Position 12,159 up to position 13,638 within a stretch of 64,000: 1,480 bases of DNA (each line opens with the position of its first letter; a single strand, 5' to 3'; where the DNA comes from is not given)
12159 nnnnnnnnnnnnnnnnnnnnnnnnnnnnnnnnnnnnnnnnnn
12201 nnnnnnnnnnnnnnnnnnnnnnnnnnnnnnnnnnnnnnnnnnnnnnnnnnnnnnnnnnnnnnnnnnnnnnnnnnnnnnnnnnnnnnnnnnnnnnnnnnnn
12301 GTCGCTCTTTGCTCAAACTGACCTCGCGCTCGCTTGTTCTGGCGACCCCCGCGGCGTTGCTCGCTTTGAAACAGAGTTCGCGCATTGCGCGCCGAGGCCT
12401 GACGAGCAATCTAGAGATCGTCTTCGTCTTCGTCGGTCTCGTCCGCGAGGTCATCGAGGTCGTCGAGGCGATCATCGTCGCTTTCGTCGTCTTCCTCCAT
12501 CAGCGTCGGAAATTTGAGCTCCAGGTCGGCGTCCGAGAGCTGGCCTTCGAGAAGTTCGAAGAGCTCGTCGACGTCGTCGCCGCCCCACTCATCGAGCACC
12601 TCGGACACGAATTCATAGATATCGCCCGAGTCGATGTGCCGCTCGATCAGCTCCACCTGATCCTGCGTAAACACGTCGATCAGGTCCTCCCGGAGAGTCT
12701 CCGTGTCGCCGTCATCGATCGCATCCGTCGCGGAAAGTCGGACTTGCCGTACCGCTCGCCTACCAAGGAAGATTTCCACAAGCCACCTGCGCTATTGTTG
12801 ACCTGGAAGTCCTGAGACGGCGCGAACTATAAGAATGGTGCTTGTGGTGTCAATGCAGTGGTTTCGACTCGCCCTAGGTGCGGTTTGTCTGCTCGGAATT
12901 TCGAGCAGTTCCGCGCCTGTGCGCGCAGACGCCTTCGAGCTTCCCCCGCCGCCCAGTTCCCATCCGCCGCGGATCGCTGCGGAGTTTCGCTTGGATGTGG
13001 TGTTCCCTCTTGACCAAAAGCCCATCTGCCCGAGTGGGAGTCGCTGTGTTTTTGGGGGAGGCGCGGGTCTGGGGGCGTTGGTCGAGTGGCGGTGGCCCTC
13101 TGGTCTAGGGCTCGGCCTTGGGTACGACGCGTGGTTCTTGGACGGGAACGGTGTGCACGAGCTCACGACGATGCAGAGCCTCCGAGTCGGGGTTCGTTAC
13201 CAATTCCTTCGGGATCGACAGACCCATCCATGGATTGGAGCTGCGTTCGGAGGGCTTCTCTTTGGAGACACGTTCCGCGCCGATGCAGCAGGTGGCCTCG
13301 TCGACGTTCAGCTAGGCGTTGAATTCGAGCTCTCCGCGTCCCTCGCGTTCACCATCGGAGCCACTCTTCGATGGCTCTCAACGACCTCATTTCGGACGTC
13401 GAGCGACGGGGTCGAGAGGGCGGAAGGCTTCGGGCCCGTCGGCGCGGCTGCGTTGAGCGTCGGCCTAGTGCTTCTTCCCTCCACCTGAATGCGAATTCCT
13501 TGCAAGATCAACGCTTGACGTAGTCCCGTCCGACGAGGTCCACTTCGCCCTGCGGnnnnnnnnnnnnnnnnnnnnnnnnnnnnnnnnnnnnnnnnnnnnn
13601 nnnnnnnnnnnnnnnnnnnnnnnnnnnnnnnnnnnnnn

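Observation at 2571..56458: Dispersed, strongly over-represented ~11-13 nt motif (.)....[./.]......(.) in intergenic DNA and inside genes in several frames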

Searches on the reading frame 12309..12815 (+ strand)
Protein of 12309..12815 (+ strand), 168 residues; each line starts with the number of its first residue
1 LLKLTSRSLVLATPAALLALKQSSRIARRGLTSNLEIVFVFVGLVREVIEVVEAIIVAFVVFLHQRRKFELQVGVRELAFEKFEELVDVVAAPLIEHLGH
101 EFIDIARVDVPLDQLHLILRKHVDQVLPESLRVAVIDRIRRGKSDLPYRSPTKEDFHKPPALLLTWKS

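Call 19: search_protein_families(library=ncbifam, proteins=[window:12309-12815:+], max_evalue=1)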
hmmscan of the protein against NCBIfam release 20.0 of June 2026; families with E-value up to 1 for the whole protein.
window:12309-12815:+ (168 aa): 0 families

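Call 77: search_protein_families(library=pfam, proteins=[window:12309-12815:+], max_evalue=0.001)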
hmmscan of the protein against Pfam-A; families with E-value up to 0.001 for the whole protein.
window:12309-12815:+ (168 aa): 0 families

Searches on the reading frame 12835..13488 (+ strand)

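Call 19: search_protein_families(library=ncbifam, proteins=[window:12835-13488:+], max_evalue=1)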
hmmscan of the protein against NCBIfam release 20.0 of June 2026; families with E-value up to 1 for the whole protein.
window:12835-13488:+ (217 aa): 1 family
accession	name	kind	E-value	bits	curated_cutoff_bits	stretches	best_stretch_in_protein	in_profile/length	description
TIGR00733.1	TIGR00733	equivalog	0.092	11.2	182.5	1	156-213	522-579/589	OPT family oligopeptide transporter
